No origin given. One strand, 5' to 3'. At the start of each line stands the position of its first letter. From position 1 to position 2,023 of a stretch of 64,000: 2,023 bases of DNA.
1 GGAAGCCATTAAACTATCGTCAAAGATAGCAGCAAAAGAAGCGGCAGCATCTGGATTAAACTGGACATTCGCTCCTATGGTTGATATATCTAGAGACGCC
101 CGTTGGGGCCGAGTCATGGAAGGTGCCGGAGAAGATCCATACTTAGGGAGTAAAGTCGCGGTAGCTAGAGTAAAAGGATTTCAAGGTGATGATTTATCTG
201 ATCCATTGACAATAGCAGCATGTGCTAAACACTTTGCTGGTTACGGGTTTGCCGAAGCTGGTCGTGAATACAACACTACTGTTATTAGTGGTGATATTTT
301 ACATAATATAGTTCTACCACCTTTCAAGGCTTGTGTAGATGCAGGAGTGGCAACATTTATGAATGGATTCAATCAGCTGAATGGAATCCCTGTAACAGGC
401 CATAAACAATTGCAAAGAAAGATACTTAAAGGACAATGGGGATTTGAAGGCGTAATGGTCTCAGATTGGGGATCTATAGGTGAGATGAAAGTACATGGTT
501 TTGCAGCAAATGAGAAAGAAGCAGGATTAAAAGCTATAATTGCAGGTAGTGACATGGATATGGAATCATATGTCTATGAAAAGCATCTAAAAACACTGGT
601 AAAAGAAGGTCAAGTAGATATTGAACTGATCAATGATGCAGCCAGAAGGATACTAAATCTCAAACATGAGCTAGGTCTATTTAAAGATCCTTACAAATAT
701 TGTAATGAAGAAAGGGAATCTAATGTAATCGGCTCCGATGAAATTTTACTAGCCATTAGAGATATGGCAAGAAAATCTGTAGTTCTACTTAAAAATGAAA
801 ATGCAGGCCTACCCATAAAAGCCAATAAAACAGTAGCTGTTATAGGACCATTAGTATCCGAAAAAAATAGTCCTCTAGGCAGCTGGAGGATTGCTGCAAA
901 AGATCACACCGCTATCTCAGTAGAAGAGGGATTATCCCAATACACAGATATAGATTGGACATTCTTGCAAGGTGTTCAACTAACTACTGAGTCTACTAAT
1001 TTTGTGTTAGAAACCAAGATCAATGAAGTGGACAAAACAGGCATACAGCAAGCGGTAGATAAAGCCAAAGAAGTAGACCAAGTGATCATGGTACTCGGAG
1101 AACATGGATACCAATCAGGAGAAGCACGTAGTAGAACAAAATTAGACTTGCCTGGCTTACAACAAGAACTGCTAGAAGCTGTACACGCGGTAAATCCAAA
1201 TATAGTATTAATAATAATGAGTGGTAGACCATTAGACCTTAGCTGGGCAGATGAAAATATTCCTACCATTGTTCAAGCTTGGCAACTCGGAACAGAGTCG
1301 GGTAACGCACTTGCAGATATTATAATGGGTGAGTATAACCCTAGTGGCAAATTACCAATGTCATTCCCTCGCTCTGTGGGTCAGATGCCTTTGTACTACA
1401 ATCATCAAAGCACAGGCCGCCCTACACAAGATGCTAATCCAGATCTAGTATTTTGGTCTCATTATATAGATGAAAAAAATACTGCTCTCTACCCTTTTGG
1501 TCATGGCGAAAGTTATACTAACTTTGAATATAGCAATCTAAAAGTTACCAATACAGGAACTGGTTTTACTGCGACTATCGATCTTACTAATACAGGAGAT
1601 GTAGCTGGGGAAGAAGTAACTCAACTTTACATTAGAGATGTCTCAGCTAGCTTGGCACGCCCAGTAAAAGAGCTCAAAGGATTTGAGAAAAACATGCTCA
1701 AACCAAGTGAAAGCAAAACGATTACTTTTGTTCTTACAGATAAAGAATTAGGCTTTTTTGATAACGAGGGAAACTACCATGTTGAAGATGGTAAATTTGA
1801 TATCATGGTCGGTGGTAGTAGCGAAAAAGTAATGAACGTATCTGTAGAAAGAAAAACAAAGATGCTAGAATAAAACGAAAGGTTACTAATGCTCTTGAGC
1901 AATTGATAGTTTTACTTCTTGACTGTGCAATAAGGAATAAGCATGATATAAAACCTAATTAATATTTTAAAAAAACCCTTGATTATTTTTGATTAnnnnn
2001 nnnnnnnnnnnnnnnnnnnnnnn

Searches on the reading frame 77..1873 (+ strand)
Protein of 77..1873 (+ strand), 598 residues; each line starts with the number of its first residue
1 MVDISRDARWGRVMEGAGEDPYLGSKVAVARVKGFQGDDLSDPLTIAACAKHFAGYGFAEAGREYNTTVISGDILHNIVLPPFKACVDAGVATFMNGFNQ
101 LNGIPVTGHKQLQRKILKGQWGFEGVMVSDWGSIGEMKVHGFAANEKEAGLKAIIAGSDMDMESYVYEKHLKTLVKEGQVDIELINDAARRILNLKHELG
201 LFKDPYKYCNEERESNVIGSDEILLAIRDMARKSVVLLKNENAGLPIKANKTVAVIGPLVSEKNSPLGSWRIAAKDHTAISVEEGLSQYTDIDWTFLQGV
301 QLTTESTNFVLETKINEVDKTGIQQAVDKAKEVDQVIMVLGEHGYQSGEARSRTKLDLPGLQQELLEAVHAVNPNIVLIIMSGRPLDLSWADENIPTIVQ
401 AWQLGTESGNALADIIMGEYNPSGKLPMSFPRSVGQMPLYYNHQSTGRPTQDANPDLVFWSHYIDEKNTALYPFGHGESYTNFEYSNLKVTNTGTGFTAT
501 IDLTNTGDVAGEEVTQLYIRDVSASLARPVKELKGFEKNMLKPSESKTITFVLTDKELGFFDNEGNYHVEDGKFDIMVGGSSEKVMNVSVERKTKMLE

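Call 68: find_encoding_contigs(protein=window:77-1873:+, flank=10000, max_places=4)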
Protein window:77-1873:+ (598 aa): no gene with exactly this product is on record in the collection.

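Call 79: search_protein_families(library=pfam, proteins=[window:77-1873:+], max_evalue=0.00001)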
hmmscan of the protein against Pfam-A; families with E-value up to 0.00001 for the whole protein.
window:77-1873:+ (598 aa): 3 families
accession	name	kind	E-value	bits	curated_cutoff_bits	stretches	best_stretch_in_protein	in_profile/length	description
PF01915.27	Glyco_hydro_3_C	-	3.5e-52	177.7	31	1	235-480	1-200/200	Glycosyl hydrolase family 3 C-terminal domain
PF00933.27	Glyco_hydro_3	-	1.5e-40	140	27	1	1-195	123-316/316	Glycosyl hydrolase family 3 N terminal domain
PF14310.12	Fn3-like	-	1.7e-23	82.9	25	1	513-582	1-71/71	Fibronectin type III-like domain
